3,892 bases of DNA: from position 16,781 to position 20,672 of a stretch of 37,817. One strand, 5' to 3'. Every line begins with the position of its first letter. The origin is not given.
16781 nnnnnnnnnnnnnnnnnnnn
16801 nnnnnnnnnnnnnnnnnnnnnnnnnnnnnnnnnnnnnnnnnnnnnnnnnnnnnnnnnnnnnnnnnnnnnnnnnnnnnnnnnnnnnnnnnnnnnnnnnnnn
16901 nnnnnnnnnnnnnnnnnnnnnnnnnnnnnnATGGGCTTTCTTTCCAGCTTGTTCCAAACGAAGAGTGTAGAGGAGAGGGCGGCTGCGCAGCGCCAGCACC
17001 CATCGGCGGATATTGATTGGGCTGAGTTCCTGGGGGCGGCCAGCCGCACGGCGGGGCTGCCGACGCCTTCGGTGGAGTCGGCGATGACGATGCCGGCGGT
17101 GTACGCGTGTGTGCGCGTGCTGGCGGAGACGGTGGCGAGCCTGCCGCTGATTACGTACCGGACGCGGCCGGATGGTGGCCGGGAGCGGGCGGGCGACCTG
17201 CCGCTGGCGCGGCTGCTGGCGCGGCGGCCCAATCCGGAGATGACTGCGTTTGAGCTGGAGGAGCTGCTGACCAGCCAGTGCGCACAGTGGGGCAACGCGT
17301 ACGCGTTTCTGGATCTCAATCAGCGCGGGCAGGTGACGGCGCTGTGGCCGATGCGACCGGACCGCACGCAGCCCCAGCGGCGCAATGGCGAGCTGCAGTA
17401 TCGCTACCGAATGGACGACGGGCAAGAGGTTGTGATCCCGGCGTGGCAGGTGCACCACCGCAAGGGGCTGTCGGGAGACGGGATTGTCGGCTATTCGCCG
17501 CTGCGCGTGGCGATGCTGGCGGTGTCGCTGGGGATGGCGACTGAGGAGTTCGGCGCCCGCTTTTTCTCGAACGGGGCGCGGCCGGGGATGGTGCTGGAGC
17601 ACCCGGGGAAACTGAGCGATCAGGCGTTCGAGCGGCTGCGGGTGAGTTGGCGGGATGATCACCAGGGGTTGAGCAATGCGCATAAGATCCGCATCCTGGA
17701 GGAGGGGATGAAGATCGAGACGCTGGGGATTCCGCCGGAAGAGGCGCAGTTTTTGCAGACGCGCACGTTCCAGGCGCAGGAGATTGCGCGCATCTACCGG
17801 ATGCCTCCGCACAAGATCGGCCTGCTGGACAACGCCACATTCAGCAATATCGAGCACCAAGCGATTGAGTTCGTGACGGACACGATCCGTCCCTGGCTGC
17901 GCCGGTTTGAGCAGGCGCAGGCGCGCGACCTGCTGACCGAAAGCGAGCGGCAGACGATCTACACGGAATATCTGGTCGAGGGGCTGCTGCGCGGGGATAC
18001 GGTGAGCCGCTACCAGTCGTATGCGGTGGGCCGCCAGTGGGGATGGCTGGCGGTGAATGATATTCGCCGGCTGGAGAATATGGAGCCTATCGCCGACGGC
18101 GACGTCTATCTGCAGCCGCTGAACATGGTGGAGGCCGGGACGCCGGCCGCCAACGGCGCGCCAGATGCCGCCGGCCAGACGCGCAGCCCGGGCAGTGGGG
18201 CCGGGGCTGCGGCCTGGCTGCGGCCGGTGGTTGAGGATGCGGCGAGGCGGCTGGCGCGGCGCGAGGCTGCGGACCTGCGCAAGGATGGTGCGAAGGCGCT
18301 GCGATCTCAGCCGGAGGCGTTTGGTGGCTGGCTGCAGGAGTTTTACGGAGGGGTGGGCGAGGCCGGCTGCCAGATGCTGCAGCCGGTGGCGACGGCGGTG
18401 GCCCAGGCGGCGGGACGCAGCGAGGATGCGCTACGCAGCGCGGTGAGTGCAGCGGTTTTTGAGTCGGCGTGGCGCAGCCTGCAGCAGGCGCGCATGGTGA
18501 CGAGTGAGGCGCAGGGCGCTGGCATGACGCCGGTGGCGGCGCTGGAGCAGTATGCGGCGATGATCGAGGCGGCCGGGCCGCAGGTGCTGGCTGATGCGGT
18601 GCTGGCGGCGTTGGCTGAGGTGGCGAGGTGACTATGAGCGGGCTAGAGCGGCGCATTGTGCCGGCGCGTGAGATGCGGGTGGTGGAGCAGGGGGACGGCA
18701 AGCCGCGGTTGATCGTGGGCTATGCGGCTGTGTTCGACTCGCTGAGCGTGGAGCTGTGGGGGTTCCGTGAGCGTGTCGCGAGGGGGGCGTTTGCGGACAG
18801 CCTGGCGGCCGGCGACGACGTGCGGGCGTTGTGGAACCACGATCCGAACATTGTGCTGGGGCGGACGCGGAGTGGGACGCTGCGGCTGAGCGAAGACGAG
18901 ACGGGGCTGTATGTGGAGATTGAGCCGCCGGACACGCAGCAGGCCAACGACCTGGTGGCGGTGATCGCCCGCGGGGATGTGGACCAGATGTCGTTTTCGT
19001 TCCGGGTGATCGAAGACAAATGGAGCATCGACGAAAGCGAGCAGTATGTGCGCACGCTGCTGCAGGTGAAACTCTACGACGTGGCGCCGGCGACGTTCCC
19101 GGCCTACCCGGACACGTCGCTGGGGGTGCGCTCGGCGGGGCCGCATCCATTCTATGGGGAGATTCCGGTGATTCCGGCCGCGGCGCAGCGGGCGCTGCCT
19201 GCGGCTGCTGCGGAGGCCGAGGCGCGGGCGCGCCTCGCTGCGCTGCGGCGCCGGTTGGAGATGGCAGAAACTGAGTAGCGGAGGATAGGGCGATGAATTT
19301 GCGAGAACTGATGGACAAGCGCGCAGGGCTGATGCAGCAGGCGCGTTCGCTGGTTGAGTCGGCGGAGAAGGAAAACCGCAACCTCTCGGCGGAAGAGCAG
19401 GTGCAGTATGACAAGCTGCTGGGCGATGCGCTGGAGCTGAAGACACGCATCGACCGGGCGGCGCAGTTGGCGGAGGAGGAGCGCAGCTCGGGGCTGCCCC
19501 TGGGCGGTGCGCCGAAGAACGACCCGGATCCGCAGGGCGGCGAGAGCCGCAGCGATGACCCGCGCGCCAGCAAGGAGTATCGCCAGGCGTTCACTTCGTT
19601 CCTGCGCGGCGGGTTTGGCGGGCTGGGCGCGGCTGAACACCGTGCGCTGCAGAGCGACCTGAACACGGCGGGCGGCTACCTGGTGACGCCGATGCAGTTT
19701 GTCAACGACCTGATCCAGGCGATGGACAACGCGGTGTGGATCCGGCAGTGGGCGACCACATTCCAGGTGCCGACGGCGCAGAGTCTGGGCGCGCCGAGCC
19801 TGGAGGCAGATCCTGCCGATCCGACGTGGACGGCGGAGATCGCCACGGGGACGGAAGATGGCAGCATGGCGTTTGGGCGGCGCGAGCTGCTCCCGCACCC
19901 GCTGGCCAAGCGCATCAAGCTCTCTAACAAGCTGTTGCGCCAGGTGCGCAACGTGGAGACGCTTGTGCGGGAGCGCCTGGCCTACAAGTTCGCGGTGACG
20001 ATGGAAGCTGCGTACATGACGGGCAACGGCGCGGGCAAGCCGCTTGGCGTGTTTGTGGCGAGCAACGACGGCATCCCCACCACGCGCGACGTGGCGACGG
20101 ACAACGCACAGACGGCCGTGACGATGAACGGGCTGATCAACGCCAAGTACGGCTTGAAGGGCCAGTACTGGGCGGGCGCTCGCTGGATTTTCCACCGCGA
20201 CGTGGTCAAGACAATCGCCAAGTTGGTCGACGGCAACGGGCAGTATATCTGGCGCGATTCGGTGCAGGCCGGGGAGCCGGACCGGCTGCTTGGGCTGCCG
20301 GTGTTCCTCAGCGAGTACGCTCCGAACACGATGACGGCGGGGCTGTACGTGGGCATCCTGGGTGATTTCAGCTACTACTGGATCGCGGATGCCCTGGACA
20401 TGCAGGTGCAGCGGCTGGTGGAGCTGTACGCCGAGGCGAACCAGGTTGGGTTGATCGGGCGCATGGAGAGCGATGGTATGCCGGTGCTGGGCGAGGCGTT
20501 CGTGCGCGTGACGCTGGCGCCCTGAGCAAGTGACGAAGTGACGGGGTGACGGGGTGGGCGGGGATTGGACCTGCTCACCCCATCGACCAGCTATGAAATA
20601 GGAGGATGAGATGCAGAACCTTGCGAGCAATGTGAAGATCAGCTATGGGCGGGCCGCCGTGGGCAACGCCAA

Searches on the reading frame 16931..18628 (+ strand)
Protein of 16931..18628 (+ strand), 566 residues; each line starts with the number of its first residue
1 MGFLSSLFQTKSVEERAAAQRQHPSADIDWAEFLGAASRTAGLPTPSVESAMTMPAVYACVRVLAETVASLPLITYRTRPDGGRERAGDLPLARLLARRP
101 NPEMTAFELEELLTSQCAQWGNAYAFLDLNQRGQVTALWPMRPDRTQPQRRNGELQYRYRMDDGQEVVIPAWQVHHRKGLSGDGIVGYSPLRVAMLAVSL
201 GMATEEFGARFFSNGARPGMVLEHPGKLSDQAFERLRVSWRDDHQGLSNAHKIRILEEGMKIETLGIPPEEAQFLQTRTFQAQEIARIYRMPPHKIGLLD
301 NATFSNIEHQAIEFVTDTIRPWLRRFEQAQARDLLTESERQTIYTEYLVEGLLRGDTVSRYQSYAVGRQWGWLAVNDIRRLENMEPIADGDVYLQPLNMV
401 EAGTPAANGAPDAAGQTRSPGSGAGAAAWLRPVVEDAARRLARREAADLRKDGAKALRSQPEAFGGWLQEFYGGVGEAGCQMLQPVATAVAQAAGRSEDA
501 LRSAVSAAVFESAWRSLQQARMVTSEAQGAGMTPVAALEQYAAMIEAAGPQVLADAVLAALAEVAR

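Call 12: search_protein_families(library=phrogs, max_evalue=0.001, proteins=[window:16931-18628:+])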
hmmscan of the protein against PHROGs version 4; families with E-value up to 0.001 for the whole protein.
window:16931-18628:+ (566 aa): 10 families
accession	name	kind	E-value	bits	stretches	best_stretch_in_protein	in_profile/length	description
phrog_12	-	head and packaging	6.5e-120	403.1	1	1-476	48-485/646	portal protein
phrog_2662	-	head and packaging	2.1e-92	311.9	1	27-450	34-485/717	portal protein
phrog_5929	-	head and packaging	1.3e-65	221.9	1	203-401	3-201/228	portal protein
phrog_11323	-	unknown function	1.4e-35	123.2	1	298-402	4-109/130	-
phrog_2271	-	head and packaging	1.1e-30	107.1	1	48-399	46-399/859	portal protein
phrog_21454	-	unknown function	4.5e-12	46.8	1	221-398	1-175/320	-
phrog_9856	-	unknown function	1.3e-06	28.6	1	49-216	47-219/223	-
phrog_4891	-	unknown function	1.4e-06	29.8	1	362-400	2-43/71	-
phrog_15361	-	head and packaging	6.5e-05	23.2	1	186-255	254-325/328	portal protein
phrog_68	-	head and packaging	6.6e-05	22.7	1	119-332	105-326/344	portal protein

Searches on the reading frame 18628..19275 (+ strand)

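Call 12: search_protein_families(library=phrogs, max_evalue=0.001, proteins=[window:18628-19275:+])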
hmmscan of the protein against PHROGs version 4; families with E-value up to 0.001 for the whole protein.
window:18628-19275:+ (216 aa): 11 families
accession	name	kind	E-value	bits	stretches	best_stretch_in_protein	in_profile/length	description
phrog_80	-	head and packaging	7e-62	211.5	1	1-206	212-409/607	head maturation protease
phrog_9644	-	head and packaging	7.1e-26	92.3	1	15-165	151-303/341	head maturation protease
phrog_2263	-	head and packaging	6.6e-25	89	1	19-192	31-201/551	major head protein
phrog_7053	-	head and packaging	2.7e-20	74.2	1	7-169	17-190/390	head maturation protease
phrog_36211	-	head and packaging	1.3e-19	71.5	1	28-168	20-164/378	head maturation protease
phrog_37668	-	head and packaging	1.1e-17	65.2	1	45-168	42-166/313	head maturation protease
phrog_13042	-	head and packaging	1.8e-17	64.5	1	44-168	46-174/386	major head protein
phrog_3244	-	head and packaging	9.8e-10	39.6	1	22-170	28-182/326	head maturation protease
phrog_617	-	head and packaging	1.7e-07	31.5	1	60-185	56-176/626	major head protein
phrog_10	-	head and packaging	3.1e-07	30.7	1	19-151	14-149/752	major head protein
phrog_3270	-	head and packaging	0.00058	19.6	1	52-130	26-100/603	head maturation protease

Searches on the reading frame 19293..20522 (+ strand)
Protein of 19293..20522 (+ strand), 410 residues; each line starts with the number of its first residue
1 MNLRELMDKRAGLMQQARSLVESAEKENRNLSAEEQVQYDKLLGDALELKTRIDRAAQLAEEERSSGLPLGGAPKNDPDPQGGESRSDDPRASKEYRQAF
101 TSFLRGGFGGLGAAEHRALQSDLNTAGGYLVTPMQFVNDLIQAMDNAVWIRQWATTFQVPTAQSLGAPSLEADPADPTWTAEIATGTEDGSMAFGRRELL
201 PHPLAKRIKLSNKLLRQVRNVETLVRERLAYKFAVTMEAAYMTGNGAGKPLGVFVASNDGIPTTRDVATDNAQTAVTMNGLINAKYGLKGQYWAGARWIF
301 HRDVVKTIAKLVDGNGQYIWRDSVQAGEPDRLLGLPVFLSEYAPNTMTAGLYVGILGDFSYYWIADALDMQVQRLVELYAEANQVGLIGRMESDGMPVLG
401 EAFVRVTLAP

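Call 12: search_protein_families(library=phrogs, max_evalue=0.001, proteins=[window:19293-20522:+])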
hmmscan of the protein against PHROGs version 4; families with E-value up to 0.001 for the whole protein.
window:19293-20522:+ (410 aa): 5 families
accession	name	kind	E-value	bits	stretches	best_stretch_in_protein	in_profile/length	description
phrog_10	-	head and packaging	4.4e-73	248.5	1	1-409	263-636/752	major head protein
phrog_15928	-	head and packaging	2.2e-28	100.5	1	219-406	7-176/185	major head protein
phrog_617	-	head and packaging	4.5e-18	66.5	1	122-372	342-581/626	major head protein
phrog_17162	-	unknown function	3e-17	63.6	1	327-406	2-80/85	-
phrog_2263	-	head and packaging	1.1e-07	32.2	1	13-345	172-487/551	major head protein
